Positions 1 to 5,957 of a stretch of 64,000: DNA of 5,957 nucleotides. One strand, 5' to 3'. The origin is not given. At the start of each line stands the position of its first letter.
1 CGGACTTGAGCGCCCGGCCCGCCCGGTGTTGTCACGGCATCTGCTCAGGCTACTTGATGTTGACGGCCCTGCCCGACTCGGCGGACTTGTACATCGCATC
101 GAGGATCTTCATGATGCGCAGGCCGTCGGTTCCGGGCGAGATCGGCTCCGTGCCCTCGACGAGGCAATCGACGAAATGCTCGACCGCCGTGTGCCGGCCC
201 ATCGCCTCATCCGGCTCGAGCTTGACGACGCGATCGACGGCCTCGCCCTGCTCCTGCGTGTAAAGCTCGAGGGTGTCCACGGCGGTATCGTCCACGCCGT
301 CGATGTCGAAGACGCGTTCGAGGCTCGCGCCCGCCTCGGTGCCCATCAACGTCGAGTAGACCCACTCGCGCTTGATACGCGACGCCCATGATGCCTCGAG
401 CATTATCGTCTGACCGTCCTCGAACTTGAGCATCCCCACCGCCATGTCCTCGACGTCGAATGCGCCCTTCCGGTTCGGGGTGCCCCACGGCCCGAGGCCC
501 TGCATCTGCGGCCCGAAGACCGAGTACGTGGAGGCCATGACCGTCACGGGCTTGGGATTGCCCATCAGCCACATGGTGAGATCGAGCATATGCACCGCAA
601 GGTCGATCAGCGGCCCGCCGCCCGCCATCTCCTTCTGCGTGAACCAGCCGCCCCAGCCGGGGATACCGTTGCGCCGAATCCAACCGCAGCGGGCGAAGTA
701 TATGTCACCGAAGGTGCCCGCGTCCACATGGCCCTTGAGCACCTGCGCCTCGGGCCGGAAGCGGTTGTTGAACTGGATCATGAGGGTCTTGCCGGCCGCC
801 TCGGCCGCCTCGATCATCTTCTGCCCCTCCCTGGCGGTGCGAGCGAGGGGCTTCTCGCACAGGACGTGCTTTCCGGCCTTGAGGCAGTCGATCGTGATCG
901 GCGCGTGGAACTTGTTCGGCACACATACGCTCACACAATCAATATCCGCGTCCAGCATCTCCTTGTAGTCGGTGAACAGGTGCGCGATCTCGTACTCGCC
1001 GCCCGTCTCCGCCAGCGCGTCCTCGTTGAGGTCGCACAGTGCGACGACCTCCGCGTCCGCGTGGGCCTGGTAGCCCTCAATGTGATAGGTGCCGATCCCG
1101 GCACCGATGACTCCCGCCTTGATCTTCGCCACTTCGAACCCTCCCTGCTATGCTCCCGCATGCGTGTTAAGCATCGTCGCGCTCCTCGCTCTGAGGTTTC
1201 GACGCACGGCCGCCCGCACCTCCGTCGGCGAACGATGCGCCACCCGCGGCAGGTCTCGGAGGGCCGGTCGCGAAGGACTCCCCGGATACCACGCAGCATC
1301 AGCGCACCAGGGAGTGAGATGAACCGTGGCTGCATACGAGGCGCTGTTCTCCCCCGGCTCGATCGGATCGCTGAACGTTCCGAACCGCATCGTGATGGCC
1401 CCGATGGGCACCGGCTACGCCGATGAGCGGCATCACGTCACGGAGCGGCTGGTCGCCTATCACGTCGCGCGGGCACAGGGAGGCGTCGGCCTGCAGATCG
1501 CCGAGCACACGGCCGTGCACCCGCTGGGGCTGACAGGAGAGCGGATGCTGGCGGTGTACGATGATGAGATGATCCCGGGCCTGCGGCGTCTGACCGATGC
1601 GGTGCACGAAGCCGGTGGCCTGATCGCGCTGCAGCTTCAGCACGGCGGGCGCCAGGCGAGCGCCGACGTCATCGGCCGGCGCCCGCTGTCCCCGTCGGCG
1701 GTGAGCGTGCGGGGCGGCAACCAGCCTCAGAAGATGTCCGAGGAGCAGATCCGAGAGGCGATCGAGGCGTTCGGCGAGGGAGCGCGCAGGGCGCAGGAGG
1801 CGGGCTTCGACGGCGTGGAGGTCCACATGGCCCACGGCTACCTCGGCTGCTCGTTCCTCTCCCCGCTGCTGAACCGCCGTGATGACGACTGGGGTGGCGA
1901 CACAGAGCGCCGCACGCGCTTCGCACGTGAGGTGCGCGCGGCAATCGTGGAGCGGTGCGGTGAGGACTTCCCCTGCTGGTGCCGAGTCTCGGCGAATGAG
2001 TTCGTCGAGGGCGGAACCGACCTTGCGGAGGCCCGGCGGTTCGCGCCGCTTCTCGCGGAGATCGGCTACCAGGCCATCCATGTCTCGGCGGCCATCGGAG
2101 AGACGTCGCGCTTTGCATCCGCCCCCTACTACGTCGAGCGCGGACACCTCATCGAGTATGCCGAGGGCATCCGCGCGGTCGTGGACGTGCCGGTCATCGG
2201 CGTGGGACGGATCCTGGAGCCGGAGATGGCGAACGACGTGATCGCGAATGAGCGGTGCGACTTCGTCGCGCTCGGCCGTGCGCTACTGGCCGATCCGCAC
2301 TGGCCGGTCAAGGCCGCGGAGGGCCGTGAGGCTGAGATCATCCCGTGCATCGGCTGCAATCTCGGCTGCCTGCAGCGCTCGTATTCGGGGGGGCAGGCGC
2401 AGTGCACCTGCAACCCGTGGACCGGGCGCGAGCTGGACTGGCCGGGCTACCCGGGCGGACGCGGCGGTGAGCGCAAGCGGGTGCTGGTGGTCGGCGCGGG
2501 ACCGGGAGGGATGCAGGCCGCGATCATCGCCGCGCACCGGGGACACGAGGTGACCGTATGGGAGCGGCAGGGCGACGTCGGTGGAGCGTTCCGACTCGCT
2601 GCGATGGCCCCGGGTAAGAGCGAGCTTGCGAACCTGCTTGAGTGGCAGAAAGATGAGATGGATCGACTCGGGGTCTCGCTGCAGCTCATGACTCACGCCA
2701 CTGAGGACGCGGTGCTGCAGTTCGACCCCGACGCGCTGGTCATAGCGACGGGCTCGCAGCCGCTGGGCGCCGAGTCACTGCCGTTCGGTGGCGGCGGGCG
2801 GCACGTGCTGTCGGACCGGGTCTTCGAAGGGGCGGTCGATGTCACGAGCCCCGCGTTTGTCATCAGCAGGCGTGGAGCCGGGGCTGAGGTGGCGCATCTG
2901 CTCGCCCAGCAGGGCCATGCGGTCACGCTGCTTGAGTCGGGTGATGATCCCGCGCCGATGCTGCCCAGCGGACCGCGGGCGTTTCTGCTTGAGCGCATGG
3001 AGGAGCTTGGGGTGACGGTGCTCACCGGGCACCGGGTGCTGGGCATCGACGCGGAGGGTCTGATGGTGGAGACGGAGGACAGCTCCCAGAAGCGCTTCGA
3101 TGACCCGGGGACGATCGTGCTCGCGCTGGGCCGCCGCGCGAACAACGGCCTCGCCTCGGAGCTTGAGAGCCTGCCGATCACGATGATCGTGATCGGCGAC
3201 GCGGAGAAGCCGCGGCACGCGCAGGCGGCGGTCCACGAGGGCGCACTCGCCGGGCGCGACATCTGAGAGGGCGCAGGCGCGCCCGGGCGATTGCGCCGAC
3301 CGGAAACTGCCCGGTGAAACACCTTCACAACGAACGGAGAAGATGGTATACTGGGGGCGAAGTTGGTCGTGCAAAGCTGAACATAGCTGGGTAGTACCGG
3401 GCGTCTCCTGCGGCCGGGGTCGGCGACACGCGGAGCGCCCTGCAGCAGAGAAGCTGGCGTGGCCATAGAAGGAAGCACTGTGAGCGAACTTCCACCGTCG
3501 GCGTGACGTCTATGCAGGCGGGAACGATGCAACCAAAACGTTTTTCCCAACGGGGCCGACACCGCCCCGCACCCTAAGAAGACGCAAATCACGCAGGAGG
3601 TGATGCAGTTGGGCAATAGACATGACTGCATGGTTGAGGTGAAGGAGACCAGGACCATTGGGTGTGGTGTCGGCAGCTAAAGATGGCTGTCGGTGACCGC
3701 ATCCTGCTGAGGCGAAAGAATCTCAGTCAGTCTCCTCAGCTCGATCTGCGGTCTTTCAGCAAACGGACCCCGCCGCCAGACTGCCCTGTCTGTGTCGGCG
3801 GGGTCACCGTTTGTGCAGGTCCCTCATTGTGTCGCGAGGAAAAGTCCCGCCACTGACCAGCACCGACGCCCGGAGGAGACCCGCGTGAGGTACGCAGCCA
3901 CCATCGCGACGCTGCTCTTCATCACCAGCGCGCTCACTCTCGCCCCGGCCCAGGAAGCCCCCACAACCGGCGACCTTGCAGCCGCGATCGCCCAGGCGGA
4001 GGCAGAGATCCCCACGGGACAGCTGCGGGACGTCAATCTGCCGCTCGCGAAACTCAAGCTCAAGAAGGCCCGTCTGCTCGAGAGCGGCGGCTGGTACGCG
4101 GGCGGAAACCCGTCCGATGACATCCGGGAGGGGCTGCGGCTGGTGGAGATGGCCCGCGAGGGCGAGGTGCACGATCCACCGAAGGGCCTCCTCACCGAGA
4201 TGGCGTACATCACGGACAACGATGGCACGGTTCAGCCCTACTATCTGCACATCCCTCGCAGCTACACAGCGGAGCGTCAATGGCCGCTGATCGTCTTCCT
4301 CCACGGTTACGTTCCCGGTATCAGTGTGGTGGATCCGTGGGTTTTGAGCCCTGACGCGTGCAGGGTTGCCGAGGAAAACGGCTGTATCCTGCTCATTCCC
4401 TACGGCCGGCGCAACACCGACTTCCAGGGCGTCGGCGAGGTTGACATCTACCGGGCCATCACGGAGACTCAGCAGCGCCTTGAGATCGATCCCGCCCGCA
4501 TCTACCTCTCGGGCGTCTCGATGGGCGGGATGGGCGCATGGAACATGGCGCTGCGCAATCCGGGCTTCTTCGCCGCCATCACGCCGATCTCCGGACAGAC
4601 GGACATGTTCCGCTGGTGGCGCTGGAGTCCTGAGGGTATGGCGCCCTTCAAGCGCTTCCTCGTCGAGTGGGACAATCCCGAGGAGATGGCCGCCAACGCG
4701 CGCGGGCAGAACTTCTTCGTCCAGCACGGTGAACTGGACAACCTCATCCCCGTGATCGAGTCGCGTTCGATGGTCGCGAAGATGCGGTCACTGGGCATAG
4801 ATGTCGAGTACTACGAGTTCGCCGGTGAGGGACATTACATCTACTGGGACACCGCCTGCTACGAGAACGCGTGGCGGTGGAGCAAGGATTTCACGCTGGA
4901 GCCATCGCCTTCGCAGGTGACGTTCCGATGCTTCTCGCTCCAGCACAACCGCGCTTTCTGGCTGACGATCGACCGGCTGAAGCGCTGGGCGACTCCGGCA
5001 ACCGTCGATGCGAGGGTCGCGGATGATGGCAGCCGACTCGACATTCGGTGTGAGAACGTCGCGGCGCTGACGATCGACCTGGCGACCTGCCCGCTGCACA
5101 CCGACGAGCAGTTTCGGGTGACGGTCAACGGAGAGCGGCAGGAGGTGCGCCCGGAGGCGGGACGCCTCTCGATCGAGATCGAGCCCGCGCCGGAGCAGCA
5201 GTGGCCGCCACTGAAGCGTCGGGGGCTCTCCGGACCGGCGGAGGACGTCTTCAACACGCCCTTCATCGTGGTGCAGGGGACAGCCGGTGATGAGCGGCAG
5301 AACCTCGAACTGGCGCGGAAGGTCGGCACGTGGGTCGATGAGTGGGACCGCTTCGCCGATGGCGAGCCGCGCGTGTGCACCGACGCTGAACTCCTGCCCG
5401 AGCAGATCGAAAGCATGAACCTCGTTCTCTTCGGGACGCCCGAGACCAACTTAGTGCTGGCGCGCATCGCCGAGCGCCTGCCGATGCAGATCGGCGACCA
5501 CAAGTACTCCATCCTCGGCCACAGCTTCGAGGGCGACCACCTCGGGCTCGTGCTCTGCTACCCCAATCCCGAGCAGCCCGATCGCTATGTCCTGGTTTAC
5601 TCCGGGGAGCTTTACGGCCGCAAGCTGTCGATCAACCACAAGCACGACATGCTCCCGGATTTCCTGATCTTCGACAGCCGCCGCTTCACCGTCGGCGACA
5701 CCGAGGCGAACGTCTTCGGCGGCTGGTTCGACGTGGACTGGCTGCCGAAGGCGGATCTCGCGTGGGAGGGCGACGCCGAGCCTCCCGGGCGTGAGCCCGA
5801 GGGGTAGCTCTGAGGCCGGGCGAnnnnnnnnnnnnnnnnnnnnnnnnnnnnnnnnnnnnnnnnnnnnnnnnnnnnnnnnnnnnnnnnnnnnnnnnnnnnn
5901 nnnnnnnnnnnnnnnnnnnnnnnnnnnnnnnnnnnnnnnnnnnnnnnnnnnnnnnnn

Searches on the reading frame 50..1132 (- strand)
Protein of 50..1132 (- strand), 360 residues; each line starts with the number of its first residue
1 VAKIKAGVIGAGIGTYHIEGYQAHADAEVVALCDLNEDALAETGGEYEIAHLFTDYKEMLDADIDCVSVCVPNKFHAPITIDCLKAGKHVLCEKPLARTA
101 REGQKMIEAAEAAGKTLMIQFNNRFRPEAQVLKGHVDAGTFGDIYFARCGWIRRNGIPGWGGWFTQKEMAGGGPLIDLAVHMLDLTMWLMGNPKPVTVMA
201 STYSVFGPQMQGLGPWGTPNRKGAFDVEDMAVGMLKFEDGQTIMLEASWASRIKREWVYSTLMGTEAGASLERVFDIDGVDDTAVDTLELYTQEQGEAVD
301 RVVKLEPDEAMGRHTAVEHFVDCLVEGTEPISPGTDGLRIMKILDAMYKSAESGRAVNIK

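Call 7: search_protein_families(library=pfam, proteins=[window:50-1132:-], max_evalue=0.00001)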
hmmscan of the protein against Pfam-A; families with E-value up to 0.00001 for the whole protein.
window:50-1132:- (360 aa): 3 families
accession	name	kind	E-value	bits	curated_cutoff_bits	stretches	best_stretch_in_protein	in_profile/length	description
PF01408.29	GFO_IDH_MocA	-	1.9e-28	100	24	1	4-121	1-120/120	Oxidoreductase family, NAD-binding Rossmann fold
PF02894.22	GFO_IDH_MocA_C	-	1.8e-23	83.9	22.9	1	134-359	2-218/218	Oxidoreductase family, C-terminal alpha/beta domain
PF22725.1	GFO_IDH_MocA_C3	-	4.9e-22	78.7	27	1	132-266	4-120/124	GFO/IDH/MocA C-terminal domain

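Call 48: find_encoding_contigs(protein=window:50-1132:-, flank=10000, max_places=1)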
Protein window:50-1132:- (360 aa): no gene with exactly this product is on record in the collection.

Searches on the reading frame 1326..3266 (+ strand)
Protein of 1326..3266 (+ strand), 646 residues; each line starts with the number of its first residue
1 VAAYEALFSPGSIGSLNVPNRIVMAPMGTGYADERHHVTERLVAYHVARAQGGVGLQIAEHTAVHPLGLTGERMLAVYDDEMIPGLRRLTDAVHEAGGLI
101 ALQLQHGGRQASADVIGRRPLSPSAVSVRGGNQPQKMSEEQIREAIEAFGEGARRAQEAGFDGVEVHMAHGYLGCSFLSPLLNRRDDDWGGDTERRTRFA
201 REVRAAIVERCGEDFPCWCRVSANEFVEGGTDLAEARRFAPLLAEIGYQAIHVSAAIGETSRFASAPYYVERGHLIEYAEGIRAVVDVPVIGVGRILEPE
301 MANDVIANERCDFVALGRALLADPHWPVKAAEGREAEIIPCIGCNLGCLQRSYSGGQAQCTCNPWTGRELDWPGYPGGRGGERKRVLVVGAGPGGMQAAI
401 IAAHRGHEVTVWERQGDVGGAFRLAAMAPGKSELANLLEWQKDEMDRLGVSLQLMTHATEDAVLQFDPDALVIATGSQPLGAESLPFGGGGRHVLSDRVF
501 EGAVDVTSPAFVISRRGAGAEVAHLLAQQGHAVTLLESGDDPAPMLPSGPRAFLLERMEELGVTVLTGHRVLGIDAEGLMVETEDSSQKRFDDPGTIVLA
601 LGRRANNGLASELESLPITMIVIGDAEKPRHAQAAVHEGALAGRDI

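Call 7: search_protein_families(library=pfam, proteins=[window:1326-3266:+], max_evalue=0.00001)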
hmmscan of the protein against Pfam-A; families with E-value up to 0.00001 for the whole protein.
window:1326-3266:+ (646 aa): 7 families
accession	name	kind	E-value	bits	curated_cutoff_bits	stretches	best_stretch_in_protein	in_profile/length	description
PF00724.26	Oxidored_FMN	-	5.5e-77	259.8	27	1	7-336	2-341/342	NADH:flavin oxidoreductase / NADH oxidase family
PF07992.20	Pyr_redox_2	-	1.3e-19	71.2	26.1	1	385-614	2-245/291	Pyridine nucleotide-disulphide oxidoreductase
PF00070.33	Pyr_redox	-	5.6e-14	52.9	22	1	519-578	11-70/82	Pyridine nucleotide-disulphide oxidoreductase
PF13450.12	NAD_binding_8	-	6.6e-11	42.8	21.9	1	388-422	1-35/68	NAD(P)-binding Rossmann-like domain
PF01266.30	DAO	-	1.2e-10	41.9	27.9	0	385-421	1-38/353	FAD dependent oxidoreductase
PF12831.13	FAD_oxidored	-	8e-08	32.4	27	1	386-422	2-38/416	FAD dependent oxidoreductase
PF03486.20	HI0933_like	-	8.4e-08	32.4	50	0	385-436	2-51/244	HI0933-like protein Rossmann domain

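Call 50: find_encoding_contigs(protein=window:1326-3266:+, flank=10000, max_places=1)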
Protein window:1326-3266:+ (646 aa): 1 contig read that carries it; 1 place shown.
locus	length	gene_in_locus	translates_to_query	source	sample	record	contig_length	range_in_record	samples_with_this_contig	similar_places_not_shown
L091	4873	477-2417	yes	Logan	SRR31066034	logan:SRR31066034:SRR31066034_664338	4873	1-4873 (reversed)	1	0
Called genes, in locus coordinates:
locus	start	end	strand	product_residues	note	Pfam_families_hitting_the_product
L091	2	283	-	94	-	?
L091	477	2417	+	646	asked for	PF00724:Oxidored_FMN, PF03486:HI0933_like (faint), PF07992:Pyr_redox_2, PF01266:DAO (faint), PF12831:FAD_oxidored (weak), PF13450:NAD_binding_8 (weak), PF00070:Pyr_redox (weak)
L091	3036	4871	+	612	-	?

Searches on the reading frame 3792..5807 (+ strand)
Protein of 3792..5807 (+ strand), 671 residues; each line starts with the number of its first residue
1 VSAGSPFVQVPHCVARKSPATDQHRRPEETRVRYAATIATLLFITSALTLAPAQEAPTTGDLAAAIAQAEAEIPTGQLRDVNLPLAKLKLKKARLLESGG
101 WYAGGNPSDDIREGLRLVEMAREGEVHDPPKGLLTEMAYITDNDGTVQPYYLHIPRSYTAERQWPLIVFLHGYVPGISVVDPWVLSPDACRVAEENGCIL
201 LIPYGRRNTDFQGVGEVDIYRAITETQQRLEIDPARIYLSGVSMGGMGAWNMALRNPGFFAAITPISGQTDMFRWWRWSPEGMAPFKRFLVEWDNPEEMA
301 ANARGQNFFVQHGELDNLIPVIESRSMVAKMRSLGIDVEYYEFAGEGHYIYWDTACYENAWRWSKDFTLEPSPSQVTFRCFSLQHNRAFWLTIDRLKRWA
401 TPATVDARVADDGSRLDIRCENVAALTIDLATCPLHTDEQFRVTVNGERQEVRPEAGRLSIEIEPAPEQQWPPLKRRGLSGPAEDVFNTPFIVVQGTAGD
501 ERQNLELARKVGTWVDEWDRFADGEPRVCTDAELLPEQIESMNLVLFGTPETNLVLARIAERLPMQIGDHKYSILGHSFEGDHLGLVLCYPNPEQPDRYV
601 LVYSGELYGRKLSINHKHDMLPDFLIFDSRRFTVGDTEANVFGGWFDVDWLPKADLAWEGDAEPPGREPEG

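Call 7: search_protein_families(library=pfam, proteins=[window:3792-5807:+], max_evalue=0.00001)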
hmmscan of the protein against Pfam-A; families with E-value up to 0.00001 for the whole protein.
window:3792-5807:+ (671 aa): 2 families
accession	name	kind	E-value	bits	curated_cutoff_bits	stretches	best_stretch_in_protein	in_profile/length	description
PF00326.27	Peptidase_S9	-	2.9e-12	47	22.6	1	218-352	47-191/213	Prolyl oligopeptidase family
PF00756.26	Esterase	-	1.7e-06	28.5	22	0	232-353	112-241/251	Putative esterase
